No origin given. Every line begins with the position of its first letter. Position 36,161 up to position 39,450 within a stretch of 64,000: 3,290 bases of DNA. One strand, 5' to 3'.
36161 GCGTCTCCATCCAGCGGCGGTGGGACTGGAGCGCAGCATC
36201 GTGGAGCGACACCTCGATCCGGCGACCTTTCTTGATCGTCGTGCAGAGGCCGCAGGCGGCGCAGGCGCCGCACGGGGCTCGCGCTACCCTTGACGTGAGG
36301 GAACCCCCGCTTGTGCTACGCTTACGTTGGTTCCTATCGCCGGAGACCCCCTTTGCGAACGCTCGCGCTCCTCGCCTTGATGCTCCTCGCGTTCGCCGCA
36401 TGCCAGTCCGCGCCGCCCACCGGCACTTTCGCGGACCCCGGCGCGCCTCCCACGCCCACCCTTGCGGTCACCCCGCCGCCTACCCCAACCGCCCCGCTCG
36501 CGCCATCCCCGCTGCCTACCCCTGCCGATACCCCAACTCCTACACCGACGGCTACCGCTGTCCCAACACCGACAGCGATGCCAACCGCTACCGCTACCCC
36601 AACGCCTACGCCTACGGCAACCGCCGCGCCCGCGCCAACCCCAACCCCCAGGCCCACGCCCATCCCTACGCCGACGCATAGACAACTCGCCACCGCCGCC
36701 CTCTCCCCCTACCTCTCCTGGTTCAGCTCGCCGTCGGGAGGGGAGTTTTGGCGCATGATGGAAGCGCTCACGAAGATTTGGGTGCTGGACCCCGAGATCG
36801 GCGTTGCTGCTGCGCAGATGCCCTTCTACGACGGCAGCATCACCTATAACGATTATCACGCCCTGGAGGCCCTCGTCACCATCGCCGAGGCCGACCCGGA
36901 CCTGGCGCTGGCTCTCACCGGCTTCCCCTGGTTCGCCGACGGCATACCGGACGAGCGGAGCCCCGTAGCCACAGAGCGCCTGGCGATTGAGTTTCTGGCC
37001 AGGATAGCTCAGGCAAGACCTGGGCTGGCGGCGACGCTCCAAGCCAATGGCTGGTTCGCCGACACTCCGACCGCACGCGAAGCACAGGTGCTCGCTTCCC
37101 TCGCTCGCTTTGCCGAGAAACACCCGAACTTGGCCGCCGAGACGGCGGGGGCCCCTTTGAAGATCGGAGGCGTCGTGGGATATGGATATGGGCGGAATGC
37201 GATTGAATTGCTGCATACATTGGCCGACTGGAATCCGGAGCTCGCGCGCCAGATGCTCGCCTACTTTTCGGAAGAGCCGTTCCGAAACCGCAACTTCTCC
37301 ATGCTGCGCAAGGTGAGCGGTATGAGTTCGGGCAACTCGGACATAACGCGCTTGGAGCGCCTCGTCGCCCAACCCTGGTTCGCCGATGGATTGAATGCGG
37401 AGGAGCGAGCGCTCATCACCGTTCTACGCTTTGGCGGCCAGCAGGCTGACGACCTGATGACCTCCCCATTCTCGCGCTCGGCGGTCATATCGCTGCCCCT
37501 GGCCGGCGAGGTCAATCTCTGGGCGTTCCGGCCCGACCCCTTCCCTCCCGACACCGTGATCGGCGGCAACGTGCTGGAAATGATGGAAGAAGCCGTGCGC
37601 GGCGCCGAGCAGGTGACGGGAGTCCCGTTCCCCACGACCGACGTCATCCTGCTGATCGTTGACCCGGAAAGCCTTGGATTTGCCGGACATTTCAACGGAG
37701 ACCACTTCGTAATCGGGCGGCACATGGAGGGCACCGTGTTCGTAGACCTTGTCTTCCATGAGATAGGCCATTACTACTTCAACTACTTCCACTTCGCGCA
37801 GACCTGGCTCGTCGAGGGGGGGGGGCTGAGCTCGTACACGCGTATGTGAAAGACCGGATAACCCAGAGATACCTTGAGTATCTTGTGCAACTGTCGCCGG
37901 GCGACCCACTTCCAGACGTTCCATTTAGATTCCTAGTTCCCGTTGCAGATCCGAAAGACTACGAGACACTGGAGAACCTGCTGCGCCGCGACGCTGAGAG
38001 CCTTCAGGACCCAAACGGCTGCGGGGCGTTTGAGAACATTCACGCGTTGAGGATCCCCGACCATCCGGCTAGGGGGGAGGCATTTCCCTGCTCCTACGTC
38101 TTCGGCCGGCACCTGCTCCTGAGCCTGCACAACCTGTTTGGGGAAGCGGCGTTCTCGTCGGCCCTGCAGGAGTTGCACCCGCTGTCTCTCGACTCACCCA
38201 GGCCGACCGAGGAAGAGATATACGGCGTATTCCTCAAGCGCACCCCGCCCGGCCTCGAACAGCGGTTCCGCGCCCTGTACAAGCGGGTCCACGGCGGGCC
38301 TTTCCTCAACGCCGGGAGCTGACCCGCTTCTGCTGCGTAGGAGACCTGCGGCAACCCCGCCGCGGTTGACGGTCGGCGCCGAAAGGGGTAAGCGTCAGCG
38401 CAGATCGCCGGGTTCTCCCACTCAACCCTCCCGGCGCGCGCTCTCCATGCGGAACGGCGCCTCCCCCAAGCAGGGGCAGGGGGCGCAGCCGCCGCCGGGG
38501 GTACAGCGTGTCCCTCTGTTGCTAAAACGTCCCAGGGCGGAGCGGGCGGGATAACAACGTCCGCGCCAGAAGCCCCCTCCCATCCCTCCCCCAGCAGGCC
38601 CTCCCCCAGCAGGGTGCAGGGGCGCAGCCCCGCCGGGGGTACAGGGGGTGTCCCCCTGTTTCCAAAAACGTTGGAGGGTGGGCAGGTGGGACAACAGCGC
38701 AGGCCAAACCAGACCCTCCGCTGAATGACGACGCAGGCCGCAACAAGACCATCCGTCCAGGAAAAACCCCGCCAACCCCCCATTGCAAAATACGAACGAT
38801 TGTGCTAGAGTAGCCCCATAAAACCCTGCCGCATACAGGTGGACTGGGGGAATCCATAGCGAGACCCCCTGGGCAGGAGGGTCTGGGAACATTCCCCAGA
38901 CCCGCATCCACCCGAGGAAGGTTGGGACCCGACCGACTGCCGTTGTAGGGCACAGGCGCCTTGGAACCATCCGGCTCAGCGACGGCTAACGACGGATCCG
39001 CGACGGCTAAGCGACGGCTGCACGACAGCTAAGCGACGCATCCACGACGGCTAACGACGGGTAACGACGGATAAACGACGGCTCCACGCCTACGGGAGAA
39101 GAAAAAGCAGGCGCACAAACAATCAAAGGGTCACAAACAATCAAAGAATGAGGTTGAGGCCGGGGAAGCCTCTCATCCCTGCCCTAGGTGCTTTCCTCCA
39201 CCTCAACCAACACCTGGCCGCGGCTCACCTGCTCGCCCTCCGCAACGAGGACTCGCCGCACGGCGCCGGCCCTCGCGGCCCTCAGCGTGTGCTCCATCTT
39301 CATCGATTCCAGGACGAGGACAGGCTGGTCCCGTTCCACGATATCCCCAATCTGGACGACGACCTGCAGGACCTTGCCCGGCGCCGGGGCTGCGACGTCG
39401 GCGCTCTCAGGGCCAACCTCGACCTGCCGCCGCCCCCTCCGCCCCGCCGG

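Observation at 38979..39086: Helically phased array of ten CGACGG-core repeats in a gene-free gap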

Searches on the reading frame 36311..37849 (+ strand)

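Call 10: search_protein_families(library=pfam, proteins=[window:36311-37849:+], max_evalue=0.01)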
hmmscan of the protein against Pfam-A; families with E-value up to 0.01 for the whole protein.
window:36311-37849:+ (512 aa): 1 family
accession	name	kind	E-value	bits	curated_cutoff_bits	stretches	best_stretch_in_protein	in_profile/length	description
PF18808.7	Importin_rep_4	-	0.0079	17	27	0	296-318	11-33/90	Importin repeat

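Call 46: search_protein_families(library=phrogs, proteins=[window:36311-37849:+], max_evalue=0.01)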
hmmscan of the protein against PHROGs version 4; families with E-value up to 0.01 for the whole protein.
window:36311-37849:+ (512 aa): 1 family
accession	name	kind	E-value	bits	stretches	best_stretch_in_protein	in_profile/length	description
phrog_15511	-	unknown function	0.00041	20.5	1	47-129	205-285/511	-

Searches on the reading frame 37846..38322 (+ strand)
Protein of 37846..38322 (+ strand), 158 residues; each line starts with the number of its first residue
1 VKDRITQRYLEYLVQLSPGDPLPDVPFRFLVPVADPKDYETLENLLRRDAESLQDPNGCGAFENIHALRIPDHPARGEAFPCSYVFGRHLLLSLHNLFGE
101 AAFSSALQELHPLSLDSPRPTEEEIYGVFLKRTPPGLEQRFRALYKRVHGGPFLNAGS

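Call 10: search_protein_families(library=pfam, proteins=[window:37846-38322:+], max_evalue=0.01)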
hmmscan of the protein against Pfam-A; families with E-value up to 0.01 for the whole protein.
window:37846-38322:+ (158 aa): 0 families

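Call 16: find_homologous_proteins(query=window:37846-38322:+)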
Query window:37846-38322:+ (158 aa): 9 proteins with E <= 0.001 among 41 candidates.
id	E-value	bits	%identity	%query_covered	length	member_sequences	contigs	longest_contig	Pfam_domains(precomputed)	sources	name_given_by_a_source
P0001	1.2e-102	359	100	100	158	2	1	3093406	-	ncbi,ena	-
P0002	8.1e-89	314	88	100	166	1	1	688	-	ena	-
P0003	4.6e-86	305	88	100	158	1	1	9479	-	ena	-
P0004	3.7e-84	299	87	100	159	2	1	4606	-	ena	-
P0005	3.0e-76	273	80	100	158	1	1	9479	-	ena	-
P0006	7.5e-70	252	77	100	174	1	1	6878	-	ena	-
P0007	4.4e-63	230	71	100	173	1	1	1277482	-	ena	-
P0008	3.8e-58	214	68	100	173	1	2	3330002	-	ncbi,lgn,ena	-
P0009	1.6e-38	150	78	61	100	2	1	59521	-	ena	-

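Call 17: find_encoding_contigs(protein=P0001, flank=4000, max_places=3)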
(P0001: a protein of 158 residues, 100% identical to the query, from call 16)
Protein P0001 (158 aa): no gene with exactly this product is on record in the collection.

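Call 18: find_encoding_contigs(protein=P0008, flank=4000, max_places=3)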
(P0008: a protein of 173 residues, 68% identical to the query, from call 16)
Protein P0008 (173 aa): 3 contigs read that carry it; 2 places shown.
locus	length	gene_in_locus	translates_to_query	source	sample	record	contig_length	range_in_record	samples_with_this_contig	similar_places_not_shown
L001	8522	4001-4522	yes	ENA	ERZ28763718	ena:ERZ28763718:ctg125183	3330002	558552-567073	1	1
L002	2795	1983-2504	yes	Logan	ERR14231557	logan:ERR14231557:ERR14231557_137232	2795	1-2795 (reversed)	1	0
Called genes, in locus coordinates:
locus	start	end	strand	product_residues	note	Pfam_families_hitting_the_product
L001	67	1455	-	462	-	PF00890:FAD_binding_2 (faint), PF01266:DAO (faint), PF07992:Pyr_redox_2, PF13738:Pyr_redox_3 (faint), PF00070:Pyr_redox, PF02852:Pyr_redox_dim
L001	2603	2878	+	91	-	-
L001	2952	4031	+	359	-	-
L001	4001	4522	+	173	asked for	-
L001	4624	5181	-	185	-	-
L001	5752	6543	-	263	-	PF00903:Glyoxalase, PF13669:Glyoxalase_4 (faint), PF18029:Glyoxalase_6 (weak), PF00903:Glyoxalase, PF22677:Ble-like_N (weak)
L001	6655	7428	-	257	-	PF01073:3Beta_HSD, PF01370:Epimerase, PF02719:Polysacc_synt_2 (faint), PF16363:GDP_Man_Dehyd (faint), PF13460:NAD_binding_10 (weak), PF07993:NAD_binding_4 (weak)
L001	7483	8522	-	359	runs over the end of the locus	PF04909:Amidohydro_2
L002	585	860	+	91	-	-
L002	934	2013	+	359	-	-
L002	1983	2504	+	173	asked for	-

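Call 19: find_encoding_contigs(protein=P0007, flank=4000, max_places=3)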
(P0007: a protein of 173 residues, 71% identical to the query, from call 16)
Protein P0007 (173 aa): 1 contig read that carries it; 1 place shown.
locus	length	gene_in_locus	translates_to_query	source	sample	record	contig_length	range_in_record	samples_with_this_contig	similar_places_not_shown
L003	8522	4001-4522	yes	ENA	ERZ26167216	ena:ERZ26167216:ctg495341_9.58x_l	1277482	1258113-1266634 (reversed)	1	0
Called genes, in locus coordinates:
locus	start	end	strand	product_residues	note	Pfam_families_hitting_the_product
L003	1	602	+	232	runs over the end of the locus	PF00117:GATase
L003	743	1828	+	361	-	PF04909:Amidohydro_2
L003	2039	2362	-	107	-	PF13751:DDE_Tnp_1_6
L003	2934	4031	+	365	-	-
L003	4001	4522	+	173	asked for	-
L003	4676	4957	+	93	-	-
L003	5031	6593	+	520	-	-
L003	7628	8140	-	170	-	PF00364:Biotin_lipoyl, PF25984:BSH_YknX (faint)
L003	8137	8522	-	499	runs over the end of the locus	PF00289:Biotin_carb_N, PF02222:ATP-grasp, PF02786:CPSase_L_D2, PF07478:Dala_Dala_lig_C, PF02785:Biotin_carb_C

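Call 26: find_encoding_contigs(protein=P0003, flank=6000, max_places=3)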
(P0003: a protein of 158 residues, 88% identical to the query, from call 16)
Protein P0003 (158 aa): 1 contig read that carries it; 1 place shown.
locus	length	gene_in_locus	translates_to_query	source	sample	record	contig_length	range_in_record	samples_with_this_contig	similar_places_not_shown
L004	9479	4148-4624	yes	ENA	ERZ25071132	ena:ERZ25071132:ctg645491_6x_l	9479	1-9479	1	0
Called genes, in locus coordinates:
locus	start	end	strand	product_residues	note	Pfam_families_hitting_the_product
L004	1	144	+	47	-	?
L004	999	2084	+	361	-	-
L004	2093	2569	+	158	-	-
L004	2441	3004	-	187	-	-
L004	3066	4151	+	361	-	-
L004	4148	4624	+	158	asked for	-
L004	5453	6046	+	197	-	-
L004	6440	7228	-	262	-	PF00903:Glyoxalase, PF13669:Glyoxalase_4 (faint), PF18029:Glyoxalase_6 (weak), PF00903:Glyoxalase, PF22677:Ble-like_N (weak)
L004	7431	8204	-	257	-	PF01073:3Beta_HSD, PF01370:Epimerase, PF02719:Polysacc_synt_2 (faint), PF16363:GDP_Man_Dehyd (faint), PF13460:NAD_binding_10 (weak), PF07993:NAD_binding_4 (weak)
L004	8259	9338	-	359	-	PF04909:Amidohydro_2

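Call 27: find_encoding_contigs(protein=P0006, flank=6000, max_places=3)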
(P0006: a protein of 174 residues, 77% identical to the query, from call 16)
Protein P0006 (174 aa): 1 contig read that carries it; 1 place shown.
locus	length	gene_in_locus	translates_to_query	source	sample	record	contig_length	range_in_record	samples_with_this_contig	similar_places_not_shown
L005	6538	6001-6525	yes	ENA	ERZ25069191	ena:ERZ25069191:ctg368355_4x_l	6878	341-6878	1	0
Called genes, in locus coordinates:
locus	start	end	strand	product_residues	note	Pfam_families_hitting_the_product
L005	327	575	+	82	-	-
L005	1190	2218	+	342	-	PF04909:Amidohydro_2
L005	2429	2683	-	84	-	PF04324:Fer2_BFD (weak)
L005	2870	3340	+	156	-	PF00210:Ferritin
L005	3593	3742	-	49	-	-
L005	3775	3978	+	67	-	-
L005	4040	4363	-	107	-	PF13751:DDE_Tnp_1_6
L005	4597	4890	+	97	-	-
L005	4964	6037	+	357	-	-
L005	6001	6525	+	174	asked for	-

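Call 28: find_encoding_contigs(protein=P0009, flank=6000, max_places=3)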
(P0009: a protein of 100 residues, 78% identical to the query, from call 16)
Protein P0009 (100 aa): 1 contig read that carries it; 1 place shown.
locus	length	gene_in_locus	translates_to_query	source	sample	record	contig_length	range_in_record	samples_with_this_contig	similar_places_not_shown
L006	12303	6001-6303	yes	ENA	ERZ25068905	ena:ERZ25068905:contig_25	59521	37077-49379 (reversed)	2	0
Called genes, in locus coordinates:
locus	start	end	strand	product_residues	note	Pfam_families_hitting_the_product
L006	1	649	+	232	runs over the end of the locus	PF00117:GATase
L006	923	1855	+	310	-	PF05598:DUF772, PF01609:DDE_Tnp_1, PF13751:DDE_Tnp_1_6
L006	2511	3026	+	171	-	-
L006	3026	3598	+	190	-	PF04909:Amidohydro_2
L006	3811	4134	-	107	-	PF13751:DDE_Tnp_1_6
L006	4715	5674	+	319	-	-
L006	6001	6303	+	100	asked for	-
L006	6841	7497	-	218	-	-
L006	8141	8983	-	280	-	-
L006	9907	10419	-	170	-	PF00364:Biotin_lipoyl, PF25984:BSH_YknX (faint)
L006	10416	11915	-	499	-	PF00289:Biotin_carb_N, PF02222:ATP-grasp, PF02786:CPSase_L_D2, PF07478:Dala_Dala_lig_C, PF02785:Biotin_carb_C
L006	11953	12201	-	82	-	-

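Call 46: search_protein_families(library=phrogs, proteins=[window:37846-38322:+], max_evalue=0.01)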
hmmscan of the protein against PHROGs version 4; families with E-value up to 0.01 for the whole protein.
window:37846-38322:+ (158 aa): 0 families

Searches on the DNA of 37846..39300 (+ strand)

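Call 5: search_rna_families(source=window, start=38300, end=39300, threshold=evalue, max_evalue=10, show_alignments=3)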
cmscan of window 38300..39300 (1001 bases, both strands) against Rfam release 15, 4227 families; matches with E-value up to 10: 5.
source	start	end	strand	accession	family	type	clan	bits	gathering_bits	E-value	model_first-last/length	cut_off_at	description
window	38820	38944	-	RF02232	sX13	Gene; sRNA;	-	20.2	50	0.25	1-115/115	no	Xanthomonadaceae sRNA sX13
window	38645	38754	-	RF02169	PVT1_6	Gene; lncRNA;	-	17.2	45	2.1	1-113/113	no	Pvt1 oncogene conserved region 6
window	38514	38542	+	RF03156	L31-Firmicutes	Cis-reg; leader;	CL00118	16.1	33.3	1.6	1-32/32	no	L31-Firmicutes ribosomal protein leader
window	39239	39286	-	RF02804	PyrR206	Gene; snRNA; snoRNA; HACA-box;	-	15.9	46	6.1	1-60/60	no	Pyrobaculum sRNA 206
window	38627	38731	+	RF02937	Clostridiales-2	Gene; sRNA;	-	14.9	58.6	2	1-82/82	no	Clostridiales-2 RNA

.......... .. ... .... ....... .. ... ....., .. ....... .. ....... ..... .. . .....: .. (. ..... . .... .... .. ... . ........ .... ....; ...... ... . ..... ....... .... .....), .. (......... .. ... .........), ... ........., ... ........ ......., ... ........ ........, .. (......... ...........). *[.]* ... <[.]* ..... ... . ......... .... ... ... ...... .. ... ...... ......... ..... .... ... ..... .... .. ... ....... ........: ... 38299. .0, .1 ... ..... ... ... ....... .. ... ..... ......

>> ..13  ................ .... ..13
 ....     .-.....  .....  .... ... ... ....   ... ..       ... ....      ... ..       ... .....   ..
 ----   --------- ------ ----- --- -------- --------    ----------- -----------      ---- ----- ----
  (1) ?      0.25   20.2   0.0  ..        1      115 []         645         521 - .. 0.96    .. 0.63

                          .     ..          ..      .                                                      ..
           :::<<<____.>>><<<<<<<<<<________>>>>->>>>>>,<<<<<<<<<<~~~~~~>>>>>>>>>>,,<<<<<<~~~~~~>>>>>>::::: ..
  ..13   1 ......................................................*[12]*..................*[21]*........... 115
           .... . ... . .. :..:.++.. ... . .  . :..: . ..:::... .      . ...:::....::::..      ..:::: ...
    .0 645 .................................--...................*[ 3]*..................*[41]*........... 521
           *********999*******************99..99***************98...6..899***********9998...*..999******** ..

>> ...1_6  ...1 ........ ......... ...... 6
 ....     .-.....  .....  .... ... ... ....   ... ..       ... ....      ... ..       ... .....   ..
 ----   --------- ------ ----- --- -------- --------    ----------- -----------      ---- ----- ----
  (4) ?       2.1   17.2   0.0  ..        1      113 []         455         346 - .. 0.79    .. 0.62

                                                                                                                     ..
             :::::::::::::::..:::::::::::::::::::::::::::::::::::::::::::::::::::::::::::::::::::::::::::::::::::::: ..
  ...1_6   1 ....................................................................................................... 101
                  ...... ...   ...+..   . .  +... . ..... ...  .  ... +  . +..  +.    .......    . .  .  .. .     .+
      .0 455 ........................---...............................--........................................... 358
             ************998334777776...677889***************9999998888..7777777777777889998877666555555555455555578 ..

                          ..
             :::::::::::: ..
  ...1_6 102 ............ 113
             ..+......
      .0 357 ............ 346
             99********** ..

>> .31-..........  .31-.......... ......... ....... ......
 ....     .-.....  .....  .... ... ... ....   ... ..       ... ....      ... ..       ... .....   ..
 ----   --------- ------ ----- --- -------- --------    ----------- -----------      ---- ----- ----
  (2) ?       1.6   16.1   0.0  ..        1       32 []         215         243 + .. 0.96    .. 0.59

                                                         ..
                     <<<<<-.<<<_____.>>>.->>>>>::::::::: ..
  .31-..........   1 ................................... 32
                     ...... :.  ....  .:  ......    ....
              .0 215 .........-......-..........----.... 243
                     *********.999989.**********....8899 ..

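Call 85: search_rna_families(source=L001, start=4900, end=5450, threshold=evalue, max_evalue=1)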
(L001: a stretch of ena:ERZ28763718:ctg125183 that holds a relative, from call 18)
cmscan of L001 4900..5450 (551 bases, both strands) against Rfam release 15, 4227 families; matches with E-value up to 1: 1.
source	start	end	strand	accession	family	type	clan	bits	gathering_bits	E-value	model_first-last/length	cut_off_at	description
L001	5376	5427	-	RF03406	mir-3099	Gene; miRNA;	-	20.9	95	0.15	1-84/84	no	mir-3099 microRNA precursor family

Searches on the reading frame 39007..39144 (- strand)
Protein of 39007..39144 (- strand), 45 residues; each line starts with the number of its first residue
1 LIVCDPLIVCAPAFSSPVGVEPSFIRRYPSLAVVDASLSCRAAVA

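Call 10: search_protein_families(library=pfam, proteins=[window:39007-39144:-], max_evalue=0.01)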
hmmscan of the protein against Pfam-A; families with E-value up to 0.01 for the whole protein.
window:39007-39144:- (45 aa): 0 families
